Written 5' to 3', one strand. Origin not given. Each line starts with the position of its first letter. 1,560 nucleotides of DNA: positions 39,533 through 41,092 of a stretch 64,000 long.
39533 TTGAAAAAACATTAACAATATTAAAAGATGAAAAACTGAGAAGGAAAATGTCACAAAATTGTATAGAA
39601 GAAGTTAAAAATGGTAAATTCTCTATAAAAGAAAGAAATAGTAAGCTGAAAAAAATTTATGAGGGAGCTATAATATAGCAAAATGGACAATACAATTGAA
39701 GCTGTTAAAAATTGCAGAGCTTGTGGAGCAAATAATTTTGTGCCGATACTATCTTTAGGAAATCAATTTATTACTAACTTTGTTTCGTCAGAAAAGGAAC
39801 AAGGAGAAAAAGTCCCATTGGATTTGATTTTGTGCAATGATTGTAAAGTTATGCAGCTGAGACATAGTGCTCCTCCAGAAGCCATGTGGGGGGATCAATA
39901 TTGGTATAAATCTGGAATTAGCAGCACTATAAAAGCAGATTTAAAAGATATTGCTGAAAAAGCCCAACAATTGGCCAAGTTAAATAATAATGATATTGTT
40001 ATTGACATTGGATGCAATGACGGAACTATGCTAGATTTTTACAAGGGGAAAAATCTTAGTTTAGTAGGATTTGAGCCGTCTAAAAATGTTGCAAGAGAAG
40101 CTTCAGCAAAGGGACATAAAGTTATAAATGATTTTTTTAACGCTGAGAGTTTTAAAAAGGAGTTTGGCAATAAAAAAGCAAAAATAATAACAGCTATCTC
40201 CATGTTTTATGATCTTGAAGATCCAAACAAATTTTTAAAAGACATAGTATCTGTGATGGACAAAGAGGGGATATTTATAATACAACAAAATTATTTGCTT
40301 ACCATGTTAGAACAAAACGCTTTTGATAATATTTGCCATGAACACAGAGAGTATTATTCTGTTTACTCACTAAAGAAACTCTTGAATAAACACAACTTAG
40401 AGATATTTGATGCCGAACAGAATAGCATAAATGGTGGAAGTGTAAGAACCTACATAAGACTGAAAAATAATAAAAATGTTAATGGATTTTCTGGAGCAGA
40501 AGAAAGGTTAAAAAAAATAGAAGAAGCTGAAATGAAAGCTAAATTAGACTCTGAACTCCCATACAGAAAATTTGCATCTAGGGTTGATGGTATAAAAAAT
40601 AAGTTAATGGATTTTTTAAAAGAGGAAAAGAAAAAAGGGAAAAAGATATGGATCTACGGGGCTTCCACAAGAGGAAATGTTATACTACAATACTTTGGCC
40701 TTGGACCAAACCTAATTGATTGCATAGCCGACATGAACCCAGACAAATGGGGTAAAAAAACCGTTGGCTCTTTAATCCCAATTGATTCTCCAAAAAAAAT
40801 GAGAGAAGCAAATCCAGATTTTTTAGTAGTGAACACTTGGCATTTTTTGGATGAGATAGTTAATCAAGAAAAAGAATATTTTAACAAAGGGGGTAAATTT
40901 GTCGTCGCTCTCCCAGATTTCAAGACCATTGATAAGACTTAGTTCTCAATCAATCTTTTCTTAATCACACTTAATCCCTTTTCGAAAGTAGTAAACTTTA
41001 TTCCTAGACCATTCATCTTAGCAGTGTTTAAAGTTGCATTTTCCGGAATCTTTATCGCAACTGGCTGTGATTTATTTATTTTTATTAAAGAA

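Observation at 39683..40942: Zinc-ribbon methyltransferase with C-methyltransferase-like C-terminal domain inside the glycan cluster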

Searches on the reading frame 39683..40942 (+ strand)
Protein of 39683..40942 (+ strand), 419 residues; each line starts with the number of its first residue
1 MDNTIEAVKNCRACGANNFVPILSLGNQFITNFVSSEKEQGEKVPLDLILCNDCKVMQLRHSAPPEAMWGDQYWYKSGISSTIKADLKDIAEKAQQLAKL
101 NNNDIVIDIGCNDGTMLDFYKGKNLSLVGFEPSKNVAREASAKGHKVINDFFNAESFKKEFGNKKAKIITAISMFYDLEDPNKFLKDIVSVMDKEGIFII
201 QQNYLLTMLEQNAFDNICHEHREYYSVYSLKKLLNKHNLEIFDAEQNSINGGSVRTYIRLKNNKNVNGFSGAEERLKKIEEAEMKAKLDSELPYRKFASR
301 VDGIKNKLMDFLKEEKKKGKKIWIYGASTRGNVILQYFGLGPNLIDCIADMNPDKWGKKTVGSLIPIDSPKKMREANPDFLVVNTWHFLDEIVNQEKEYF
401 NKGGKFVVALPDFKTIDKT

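Call 3: search_protein_families(library=pfam, proteins=[window:39683-40939:+], max_evalue=0.1)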
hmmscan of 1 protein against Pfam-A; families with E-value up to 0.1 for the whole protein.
window:39683-40939:+ (419 aa): 8 families
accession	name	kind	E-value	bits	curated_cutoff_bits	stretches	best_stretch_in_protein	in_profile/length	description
PF08484.17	Methyltransf_14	-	3.9e-46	157.2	23.5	1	249-411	2-160/160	C-methyltransferase C-terminal domain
PF13489.12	Methyltransf_23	-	1.4e-18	67.6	27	1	91-241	10-161/164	Methyltransferase domain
PF08421.16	Methyltransf_13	-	4.6e-13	49.6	31.3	1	11-68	1-61/62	Putative zinc binding domain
PF08241.18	Methyltransf_11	-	7.1e-08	33.4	21.2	1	107-200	1-95/95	Methyltransferase domain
PF08242.18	Methyltransf_12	-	1.2e-07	32.8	30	1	107-198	1-98/98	Methyltransferase domain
PF13847.12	Methyltransf_31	-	2.3e-07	31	27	1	101-234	2-133/145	Methyltransferase domain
PF13649.12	Methyltransf_25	-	0.00011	23.2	27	1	106-196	1-97/97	Methyltransferase domain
PF07021.18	MetW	-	0.00025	21.2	21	1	103-194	14-104/193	Methionine biosynthesis protein MetW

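Call 4: search_protein_families(library=ncbifam, proteins=[window:39683-40939:+], max_evalue=0.1)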
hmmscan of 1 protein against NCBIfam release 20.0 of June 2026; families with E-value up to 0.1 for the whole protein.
window:39683-40939:+ (419 aa): 8 families
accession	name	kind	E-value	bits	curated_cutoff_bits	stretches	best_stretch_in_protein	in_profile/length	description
NF045667.1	MTase_DVU1556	equivalog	9.5e-09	35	155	1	91-246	11-167/213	DVU_1556 family methyltransferase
TIGR02072.1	BioC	equivalog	0.00051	19.9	184.95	1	102-249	34-181/244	malonyl-ACP O-methyltransferase BioC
TIGR02081.1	metW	equivalog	0.00051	19.6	189.5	1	100-193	11-103/194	methionine biosynthesis protein MetW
TIGR04345.1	ovoA_Cterm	equivalog_domain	0.0012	18.4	170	1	167-242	136-213/242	putative 4-mercaptohistidine N1-methyltransferase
NF043040.1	corrin_prot_MT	hypoth_equivalog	0.0022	17.5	180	1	76-203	16-150/216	corrinoid protein-associated methyltransferase CpaM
TIGR01983.1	UbiG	equivalog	0.0032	16.8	102.95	1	98-200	46-151/228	bifunctional 2-polyprenyl-6-hydroxyphenol methylase/3-demethylubiquinol 3-O-methyltransferase UbiG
NF041081.1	prot_lys_mtase_Arch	equivalog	0.005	16.9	200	1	96-201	3-108/142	protein-lysine N-methyltransferase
NF002463.0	PRK01683.1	equivalog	0.029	14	297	1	100-202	29-130/258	trans-aconitate 2-methyltransferase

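Call 5: search_solved_structures(query=window:39683-40939:+, max_evalue=0.01, show_alignments=3)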
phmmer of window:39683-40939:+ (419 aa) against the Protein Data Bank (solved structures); distinct sequences matched with E-value up to 0.01: 12.
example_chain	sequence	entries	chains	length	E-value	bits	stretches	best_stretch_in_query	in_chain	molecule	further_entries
4rv9_A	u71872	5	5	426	2e-51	178.5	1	4-411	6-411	D-mycarose 3-C-methyltransferase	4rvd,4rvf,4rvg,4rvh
4e2w_A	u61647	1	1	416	1.2e-46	162.8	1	10-412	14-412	TcaB9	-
3ndi_A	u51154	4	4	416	2.2e-46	161.9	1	10-412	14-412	Methyltransferase | TcaB9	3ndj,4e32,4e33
4e2x_A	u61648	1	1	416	2.2e-46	161.9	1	10-412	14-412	TcaB9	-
4e30_A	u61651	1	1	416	3.1e-46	161.4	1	10-412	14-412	TcaB9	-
4e2y_A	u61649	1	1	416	5.7e-46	160.5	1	10-412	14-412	TcaB9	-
4e31_A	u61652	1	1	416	7.8e-46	160.1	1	10-412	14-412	TcaB9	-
4e2z_A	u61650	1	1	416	2e-45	158.7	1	10-412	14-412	TcaB9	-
5t64_A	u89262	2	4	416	1.3e-44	156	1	7-414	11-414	Sugar 3-C-methyl transferase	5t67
5t6b_A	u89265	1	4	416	6e-43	150.6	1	7-412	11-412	Sugar 3-C-methyl transferase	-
1vl5_A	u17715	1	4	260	0.0012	21.1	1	79-225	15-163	unknown conserved protein BH2331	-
5fa8_A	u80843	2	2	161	0.0069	18.6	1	90-201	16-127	Ribosomal protein L11 methyltransferase, putative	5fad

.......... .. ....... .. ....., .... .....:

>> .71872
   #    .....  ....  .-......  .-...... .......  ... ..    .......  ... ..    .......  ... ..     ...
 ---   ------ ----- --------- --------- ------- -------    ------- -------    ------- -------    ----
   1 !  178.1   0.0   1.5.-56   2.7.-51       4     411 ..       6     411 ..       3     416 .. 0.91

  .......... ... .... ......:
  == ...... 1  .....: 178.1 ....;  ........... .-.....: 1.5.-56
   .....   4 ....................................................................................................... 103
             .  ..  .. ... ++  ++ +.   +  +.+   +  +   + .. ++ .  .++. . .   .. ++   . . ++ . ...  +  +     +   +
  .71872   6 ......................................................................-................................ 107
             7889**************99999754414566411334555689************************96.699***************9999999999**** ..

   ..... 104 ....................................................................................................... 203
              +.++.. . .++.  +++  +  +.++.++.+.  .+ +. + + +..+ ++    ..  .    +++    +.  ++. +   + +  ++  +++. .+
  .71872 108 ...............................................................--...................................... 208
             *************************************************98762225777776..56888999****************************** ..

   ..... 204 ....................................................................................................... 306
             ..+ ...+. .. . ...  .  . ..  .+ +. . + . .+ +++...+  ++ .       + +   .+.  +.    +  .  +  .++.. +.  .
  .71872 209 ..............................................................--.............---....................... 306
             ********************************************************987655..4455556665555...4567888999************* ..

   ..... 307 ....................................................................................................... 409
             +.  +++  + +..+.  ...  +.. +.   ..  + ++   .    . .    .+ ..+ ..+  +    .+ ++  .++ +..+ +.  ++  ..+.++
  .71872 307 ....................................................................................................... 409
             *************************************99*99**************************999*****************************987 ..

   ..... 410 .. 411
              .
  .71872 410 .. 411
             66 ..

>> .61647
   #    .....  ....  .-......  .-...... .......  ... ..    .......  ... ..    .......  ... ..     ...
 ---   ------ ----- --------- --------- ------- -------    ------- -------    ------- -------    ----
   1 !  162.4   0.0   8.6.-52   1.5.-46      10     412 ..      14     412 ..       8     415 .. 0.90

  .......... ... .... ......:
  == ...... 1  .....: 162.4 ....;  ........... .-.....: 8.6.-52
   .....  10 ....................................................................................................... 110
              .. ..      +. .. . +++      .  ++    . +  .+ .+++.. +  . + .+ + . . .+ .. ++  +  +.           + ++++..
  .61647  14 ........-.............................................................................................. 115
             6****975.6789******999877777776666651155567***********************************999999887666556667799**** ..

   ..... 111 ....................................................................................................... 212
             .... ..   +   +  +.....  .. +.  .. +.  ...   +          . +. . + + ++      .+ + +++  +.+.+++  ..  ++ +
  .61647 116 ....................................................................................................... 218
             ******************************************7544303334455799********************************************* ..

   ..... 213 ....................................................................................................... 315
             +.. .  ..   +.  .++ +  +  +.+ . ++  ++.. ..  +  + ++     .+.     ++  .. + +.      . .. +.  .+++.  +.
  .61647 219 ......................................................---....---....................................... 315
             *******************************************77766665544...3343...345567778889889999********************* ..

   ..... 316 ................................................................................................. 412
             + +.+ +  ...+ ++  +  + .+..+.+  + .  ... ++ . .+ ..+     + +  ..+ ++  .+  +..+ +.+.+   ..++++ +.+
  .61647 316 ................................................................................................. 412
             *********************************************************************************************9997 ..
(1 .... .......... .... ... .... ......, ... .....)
